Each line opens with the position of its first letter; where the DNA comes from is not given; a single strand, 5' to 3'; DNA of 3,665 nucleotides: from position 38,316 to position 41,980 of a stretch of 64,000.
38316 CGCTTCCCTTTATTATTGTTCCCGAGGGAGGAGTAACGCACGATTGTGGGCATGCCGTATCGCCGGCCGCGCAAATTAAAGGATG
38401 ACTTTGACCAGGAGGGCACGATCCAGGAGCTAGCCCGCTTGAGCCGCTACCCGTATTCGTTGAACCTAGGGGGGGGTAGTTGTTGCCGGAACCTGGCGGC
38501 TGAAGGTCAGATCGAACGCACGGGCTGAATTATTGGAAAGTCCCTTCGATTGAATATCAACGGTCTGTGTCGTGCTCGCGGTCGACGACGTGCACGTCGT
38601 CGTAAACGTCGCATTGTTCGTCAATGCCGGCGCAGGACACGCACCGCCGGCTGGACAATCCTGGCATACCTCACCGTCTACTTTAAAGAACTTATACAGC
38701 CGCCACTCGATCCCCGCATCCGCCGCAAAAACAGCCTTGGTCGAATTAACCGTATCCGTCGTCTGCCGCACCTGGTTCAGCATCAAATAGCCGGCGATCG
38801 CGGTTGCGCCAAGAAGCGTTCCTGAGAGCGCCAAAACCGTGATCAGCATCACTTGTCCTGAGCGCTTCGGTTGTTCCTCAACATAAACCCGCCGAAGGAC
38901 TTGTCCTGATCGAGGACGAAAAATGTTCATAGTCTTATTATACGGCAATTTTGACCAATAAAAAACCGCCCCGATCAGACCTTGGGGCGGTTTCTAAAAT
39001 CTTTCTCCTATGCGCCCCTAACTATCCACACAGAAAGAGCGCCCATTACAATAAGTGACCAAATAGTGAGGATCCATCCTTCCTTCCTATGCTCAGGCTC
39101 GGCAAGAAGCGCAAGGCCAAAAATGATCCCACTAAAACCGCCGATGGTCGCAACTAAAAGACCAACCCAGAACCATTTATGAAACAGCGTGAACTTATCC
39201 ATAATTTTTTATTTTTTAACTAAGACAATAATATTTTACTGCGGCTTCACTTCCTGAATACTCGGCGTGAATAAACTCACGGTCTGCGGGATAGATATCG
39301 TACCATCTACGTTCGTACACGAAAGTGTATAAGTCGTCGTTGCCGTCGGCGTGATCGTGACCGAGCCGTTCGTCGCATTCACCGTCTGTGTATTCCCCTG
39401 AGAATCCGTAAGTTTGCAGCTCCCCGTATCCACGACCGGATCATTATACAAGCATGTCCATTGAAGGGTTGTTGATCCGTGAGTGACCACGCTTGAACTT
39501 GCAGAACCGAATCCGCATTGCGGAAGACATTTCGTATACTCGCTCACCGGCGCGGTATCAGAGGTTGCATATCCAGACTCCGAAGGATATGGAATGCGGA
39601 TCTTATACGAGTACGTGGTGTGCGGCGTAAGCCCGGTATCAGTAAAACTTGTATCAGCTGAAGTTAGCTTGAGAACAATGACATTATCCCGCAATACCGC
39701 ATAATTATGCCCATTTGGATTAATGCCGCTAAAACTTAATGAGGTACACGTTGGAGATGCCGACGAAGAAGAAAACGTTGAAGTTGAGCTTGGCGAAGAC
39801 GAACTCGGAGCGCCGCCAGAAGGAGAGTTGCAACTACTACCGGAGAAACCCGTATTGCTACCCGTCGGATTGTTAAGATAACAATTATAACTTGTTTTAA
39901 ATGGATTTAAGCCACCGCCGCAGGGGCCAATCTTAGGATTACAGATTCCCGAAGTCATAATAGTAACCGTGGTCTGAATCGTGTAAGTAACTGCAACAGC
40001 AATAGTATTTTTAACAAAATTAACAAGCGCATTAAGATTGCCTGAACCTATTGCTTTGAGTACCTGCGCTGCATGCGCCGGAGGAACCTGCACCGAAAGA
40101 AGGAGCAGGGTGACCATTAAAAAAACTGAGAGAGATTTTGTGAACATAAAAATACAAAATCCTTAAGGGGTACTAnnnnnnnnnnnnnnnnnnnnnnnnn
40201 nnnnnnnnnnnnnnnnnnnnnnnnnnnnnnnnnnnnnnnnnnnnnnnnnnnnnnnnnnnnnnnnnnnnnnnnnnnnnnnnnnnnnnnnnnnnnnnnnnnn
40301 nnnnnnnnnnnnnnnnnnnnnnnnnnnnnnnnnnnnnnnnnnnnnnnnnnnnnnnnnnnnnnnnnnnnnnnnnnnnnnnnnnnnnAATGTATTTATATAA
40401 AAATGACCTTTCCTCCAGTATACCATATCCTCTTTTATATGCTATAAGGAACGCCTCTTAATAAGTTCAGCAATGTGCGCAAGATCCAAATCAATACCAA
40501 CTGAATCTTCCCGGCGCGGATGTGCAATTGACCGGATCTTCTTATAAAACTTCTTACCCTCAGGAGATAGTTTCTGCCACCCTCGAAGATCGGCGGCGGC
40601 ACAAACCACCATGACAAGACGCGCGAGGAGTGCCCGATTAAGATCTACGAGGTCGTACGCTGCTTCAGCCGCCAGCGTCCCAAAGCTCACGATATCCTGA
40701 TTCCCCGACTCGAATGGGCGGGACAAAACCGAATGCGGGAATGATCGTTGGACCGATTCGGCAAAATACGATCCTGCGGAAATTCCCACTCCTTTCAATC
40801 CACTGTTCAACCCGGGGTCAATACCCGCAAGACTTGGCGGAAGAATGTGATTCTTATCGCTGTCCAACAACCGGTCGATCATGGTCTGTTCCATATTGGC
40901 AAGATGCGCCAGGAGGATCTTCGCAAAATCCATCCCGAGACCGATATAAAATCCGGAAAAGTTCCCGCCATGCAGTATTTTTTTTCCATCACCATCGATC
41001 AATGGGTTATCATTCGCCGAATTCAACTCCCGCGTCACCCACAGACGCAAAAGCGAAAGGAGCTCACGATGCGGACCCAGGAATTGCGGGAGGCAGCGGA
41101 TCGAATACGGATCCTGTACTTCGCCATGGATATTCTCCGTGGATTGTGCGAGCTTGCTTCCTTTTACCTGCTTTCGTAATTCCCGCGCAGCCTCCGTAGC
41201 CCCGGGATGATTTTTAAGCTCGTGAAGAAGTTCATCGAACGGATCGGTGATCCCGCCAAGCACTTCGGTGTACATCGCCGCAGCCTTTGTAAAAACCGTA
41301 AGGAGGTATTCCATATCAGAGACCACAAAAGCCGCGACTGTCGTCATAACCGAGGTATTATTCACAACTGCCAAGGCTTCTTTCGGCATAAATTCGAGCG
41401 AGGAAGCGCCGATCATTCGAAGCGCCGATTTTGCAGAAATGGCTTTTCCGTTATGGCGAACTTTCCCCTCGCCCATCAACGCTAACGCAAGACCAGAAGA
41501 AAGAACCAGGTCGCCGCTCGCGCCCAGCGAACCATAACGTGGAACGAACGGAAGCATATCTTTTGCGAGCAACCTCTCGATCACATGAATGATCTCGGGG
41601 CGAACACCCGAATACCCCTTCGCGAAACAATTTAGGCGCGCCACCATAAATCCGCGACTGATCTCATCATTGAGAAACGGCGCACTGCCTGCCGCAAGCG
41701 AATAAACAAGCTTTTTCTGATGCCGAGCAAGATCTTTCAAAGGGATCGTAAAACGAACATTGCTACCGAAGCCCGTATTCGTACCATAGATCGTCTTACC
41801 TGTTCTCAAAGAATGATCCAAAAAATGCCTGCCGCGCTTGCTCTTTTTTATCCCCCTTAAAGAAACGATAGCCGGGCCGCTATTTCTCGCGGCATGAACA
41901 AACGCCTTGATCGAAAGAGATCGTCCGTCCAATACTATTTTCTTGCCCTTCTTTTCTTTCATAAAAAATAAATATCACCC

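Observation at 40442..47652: Compact membrane operon of adenylating enzyme, two UbiA prenyltransferases, NDT-like enzyme and Lnt-like N-acyltransferase, flanked by an ICMT-family methyltransferase and an MIO ammonia-lyase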

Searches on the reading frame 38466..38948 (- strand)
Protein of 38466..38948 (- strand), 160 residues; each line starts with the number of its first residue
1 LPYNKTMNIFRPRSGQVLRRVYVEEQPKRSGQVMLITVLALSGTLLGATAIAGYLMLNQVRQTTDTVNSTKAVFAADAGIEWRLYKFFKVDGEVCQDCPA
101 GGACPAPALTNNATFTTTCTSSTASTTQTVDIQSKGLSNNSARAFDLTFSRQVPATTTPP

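Call 7: search_protein_families(library=pfam, proteins=[window:38466-38948:-], max_evalue=0.001)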
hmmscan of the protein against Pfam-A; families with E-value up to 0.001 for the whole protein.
window:38466-38948:- (160 aa): 0 families

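Call 57: search_protein_families(library=ncbifam, proteins=[window:38466-38948:-], max_evalue=1)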
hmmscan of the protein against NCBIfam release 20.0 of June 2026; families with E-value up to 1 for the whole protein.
window:38466-38948:- (160 aa): 0 families

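Call 58: search_protein_families(library=pfam, proteins=[window:38466-38948:-], max_evalue=1)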
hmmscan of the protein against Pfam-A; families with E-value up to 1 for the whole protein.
window:38466-38948:- (160 aa): 1 family
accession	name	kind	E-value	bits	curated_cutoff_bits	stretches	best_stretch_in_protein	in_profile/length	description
PF02975.19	Me-amine-dh_L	-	0.074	13.9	25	1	84-127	10-54/113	Methylamine dehydrogenase, L chain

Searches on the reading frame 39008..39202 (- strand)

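Call 57: search_protein_families(library=ncbifam, proteins=[window:39008-39202:-], max_evalue=1)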
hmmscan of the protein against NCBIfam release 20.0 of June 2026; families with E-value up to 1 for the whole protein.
window:39008-39202:- (64 aa): 1 family
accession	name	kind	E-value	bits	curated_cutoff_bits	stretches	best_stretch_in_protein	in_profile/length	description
NF009224.0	PRK12574.1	equivalog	0.029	14.8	171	1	7-38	68-99/141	monovalent cation/H+ antiporter subunit B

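Call 58: search_protein_families(library=pfam, proteins=[window:39008-39202:-], max_evalue=1)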
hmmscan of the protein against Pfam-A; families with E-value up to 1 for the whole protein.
window:39008-39202:- (64 aa): 2 families
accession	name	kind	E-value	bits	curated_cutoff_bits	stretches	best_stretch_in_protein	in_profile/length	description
PF08285.16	DPM3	-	0.062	14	25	1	7-61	4-56/90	Dolichol-phosphate mannosyltransferase subunit 3 (DPM3)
PF04608.18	PgpA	-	0.082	13.3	28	1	7-62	2-57/141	Phosphatidylglycerophosphatase A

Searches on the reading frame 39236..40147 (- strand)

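Call 3: search_protein_families(library=pfam, proteins=[window:39236-40147:-], max_evalue=0.01)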
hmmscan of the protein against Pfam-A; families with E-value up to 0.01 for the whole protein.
window:39236-40147:- (303 aa): 0 families

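Call 4: search_protein_families(library=ncbifam, proteins=[window:39236-40147:-], max_evalue=0.01)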
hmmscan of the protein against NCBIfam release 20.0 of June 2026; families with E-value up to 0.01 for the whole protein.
window:39236-40147:- (303 aa): 0 families

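Call 57: search_protein_families(library=ncbifam, proteins=[window:39236-40147:-], max_evalue=1)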
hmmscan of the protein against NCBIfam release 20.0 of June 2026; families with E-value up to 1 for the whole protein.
window:39236-40147:- (303 aa): 1 family
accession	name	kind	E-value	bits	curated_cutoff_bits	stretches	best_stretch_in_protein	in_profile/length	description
NF052437.1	MPhHdxlPhnYGIM8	equivalog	0.14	11.6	500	1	175-239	96-152/260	methylphosphonate hydroxylase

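Call 58: search_protein_families(library=pfam, proteins=[window:39236-40147:-], max_evalue=1)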
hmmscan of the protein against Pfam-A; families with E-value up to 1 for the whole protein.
window:39236-40147:- (303 aa): 1 family
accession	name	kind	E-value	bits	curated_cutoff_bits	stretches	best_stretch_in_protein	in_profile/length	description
PF00041.27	fn3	-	0.48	11.1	25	1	156-184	41-67/84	Fibronectin type III domain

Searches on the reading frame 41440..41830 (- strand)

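Call 26: search_solved_structures(query=window:41440-41830:-, max_evalue=0.001, show_alignments=5)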
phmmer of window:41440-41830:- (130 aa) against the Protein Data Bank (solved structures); distinct sequences matched with E-value up to 0.001: 39.
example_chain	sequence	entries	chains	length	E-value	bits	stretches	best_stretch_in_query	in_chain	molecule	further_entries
1eb4_A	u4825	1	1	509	9.1e-23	84.3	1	9-129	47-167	HISTIDINE AMMONIA-LYASE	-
1gk2_A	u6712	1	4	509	9.1e-23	84.3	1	9-129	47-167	HISTIDINE AMMONIA-LYASE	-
1gkm_B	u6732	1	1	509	9.1e-23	84.3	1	9-129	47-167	Histidine ammonia-lyase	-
1gkj_A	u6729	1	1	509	9.1e-23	84.3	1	9-129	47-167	HISTIDINE AMMONIA-LYASE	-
7tqr_A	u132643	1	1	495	5.5e-22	81.8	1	8-128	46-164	Probable histidine ammonia-lyase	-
1gk3_A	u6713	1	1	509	1.3e-21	80.6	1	9-129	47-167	HISTIDINE AMMONIA-LYASE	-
1b8f_A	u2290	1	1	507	8.7e-19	71.5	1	9-129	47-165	Histidine ammonia-lyase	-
3kdy_A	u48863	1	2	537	3.3e-15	59.9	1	13-129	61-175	Histidine ammonia-lyase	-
2qve_A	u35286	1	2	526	4.4e-15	59.5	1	13-129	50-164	Tyrosine Aminomutase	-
2rjr_A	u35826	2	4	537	4.6e-15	59.4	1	13-129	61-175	Tyrosine aminomutase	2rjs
2ohy_A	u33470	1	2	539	4.6e-15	59.4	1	13-129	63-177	Tyrosine aminomutase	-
3kdz_A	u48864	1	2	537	1.6e-14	57.7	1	13-129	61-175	Histidine ammonia-lyase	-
9eq5_A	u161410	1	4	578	3e-14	56.8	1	4-121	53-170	Histidine ammonia-lyase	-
6v6h_A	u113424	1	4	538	9.6e-13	51.9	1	4-124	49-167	Histidine ammonia-lyase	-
4c6g_A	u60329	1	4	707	3e-12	50.3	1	8-122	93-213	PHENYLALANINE AMMONIA-LYASE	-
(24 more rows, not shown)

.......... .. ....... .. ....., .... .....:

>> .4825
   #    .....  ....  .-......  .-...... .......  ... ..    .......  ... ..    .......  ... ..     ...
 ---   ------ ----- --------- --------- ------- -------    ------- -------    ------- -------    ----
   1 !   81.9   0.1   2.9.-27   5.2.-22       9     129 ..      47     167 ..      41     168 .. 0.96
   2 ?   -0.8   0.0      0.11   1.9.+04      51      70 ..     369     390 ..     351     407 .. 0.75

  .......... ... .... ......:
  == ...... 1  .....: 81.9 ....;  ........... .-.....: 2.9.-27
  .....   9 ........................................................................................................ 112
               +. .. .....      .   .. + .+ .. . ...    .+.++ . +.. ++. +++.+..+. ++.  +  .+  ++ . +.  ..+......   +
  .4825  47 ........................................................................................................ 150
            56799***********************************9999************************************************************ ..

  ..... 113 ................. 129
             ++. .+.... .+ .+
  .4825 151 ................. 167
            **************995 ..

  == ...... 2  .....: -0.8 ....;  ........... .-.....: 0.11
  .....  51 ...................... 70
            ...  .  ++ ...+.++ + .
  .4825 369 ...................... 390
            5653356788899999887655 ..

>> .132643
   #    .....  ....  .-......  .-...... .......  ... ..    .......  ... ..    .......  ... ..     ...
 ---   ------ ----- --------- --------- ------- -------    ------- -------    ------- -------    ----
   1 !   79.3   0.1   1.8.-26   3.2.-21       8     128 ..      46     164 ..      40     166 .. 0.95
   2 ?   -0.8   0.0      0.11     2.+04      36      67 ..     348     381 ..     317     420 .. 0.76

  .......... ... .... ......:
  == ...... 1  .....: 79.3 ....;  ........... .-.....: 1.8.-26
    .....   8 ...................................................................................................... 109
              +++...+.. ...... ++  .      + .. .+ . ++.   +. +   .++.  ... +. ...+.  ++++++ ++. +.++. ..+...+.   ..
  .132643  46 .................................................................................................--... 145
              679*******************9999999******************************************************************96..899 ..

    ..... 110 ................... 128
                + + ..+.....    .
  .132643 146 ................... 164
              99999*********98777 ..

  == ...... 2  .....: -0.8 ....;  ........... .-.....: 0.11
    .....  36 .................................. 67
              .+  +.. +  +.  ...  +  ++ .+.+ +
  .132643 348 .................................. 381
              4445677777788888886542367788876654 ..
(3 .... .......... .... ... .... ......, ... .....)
